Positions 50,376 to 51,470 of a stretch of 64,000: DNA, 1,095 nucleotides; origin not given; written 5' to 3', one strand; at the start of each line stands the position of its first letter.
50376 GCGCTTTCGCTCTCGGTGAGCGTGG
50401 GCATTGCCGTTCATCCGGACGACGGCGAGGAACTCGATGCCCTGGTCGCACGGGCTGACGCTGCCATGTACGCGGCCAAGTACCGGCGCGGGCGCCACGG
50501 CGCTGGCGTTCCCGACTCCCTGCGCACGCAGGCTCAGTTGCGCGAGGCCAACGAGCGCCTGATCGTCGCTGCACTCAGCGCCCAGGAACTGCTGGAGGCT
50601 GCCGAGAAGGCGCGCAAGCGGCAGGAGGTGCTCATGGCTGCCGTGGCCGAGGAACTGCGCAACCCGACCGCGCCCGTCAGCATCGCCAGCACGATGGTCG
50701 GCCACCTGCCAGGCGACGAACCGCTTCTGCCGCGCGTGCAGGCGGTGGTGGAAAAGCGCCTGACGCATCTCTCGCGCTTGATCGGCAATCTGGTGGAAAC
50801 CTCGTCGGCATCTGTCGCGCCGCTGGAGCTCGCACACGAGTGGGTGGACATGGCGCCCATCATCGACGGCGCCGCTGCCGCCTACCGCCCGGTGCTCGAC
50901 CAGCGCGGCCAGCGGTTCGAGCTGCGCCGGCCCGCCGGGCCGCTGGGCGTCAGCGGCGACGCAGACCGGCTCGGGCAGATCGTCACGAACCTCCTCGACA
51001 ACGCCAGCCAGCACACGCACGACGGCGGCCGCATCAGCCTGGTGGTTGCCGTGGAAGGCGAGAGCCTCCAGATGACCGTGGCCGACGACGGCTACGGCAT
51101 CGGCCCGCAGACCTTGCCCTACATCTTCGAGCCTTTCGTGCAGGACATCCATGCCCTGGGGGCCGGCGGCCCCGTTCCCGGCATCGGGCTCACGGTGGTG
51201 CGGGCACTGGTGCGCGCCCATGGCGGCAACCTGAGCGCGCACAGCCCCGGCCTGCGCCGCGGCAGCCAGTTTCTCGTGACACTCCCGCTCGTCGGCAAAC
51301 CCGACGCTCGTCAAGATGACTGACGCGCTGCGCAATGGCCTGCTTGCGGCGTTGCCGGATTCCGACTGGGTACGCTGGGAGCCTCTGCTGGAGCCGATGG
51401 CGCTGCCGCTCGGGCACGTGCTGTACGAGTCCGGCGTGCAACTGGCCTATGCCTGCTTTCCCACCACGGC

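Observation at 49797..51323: GGDEF domain placed N-terminal to a histidine-kinase core whose phospho-acceptor His is Glu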

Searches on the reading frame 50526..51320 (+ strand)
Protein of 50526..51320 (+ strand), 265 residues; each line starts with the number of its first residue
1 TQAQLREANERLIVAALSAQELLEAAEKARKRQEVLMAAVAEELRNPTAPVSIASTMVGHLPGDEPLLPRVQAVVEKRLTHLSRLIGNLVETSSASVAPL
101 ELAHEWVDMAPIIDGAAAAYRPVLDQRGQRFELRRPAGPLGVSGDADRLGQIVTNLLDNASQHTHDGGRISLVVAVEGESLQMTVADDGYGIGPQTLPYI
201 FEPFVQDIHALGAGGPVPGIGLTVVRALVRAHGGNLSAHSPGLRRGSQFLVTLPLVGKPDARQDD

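Call 8: search_solved_structures(query=window:50526-51320:+, max_evalue=0.001, show_alignments=4)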
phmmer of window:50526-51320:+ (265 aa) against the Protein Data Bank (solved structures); distinct sequences matched with E-value up to 0.001: 58.
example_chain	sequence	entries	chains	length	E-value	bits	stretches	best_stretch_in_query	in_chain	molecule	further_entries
8u4x_A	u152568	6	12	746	9.5e-22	81.4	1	25-255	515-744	histidine kinase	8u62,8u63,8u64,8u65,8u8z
6paj_A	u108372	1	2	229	3.2e-19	73.1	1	36-254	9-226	Sensor protein SrrB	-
4biz_A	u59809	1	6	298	2.1e-18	70.4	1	6-256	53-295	SENSOR PROTEIN CPXA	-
6lgq_C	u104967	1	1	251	2.4e-18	70.2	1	33-261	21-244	Histidine kinase KdpD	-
4biu_A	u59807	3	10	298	1e-17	68.1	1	6-256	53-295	SENSOR PROTEIN CPXA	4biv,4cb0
4biw_A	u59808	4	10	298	1.4e-17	67.7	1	6-256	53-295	SENSOR PROTEIN CPXA | Sensor histidine kinase CpxA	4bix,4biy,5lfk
9jfj_A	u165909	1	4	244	1.6e-16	64.3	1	17-255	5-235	Sensor histidine kinase ZraS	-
4i5s_A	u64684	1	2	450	8.6e-16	61.8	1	26-261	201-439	Putative histidine kinase CovS; VicK-like protein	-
5uht_A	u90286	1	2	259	1.1e-15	61.5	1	23-264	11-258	Sensor histidine kinase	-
3dge_A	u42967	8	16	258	1.2e-15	61.4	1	23-264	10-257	Sensor protein | Histidine kinase | Sensor histidine kinase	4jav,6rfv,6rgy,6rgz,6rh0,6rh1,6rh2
2c2a_A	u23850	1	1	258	1.2e-15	61.3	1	23-264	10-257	SENSOR HISTIDINE KINASE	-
6rh7_A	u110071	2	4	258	1.6e-15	61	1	23-264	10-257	Sensor histidine kinase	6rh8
6azr_A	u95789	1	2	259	2e-15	60.6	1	23-264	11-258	Sensor histidine kinase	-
4jas_A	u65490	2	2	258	2.4e-15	60.4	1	23-264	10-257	Histidine kinase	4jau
6blk_C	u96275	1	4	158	1.4e-14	57.9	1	102-238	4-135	Signal transduction histidine-protein kinase/phosphatase mprB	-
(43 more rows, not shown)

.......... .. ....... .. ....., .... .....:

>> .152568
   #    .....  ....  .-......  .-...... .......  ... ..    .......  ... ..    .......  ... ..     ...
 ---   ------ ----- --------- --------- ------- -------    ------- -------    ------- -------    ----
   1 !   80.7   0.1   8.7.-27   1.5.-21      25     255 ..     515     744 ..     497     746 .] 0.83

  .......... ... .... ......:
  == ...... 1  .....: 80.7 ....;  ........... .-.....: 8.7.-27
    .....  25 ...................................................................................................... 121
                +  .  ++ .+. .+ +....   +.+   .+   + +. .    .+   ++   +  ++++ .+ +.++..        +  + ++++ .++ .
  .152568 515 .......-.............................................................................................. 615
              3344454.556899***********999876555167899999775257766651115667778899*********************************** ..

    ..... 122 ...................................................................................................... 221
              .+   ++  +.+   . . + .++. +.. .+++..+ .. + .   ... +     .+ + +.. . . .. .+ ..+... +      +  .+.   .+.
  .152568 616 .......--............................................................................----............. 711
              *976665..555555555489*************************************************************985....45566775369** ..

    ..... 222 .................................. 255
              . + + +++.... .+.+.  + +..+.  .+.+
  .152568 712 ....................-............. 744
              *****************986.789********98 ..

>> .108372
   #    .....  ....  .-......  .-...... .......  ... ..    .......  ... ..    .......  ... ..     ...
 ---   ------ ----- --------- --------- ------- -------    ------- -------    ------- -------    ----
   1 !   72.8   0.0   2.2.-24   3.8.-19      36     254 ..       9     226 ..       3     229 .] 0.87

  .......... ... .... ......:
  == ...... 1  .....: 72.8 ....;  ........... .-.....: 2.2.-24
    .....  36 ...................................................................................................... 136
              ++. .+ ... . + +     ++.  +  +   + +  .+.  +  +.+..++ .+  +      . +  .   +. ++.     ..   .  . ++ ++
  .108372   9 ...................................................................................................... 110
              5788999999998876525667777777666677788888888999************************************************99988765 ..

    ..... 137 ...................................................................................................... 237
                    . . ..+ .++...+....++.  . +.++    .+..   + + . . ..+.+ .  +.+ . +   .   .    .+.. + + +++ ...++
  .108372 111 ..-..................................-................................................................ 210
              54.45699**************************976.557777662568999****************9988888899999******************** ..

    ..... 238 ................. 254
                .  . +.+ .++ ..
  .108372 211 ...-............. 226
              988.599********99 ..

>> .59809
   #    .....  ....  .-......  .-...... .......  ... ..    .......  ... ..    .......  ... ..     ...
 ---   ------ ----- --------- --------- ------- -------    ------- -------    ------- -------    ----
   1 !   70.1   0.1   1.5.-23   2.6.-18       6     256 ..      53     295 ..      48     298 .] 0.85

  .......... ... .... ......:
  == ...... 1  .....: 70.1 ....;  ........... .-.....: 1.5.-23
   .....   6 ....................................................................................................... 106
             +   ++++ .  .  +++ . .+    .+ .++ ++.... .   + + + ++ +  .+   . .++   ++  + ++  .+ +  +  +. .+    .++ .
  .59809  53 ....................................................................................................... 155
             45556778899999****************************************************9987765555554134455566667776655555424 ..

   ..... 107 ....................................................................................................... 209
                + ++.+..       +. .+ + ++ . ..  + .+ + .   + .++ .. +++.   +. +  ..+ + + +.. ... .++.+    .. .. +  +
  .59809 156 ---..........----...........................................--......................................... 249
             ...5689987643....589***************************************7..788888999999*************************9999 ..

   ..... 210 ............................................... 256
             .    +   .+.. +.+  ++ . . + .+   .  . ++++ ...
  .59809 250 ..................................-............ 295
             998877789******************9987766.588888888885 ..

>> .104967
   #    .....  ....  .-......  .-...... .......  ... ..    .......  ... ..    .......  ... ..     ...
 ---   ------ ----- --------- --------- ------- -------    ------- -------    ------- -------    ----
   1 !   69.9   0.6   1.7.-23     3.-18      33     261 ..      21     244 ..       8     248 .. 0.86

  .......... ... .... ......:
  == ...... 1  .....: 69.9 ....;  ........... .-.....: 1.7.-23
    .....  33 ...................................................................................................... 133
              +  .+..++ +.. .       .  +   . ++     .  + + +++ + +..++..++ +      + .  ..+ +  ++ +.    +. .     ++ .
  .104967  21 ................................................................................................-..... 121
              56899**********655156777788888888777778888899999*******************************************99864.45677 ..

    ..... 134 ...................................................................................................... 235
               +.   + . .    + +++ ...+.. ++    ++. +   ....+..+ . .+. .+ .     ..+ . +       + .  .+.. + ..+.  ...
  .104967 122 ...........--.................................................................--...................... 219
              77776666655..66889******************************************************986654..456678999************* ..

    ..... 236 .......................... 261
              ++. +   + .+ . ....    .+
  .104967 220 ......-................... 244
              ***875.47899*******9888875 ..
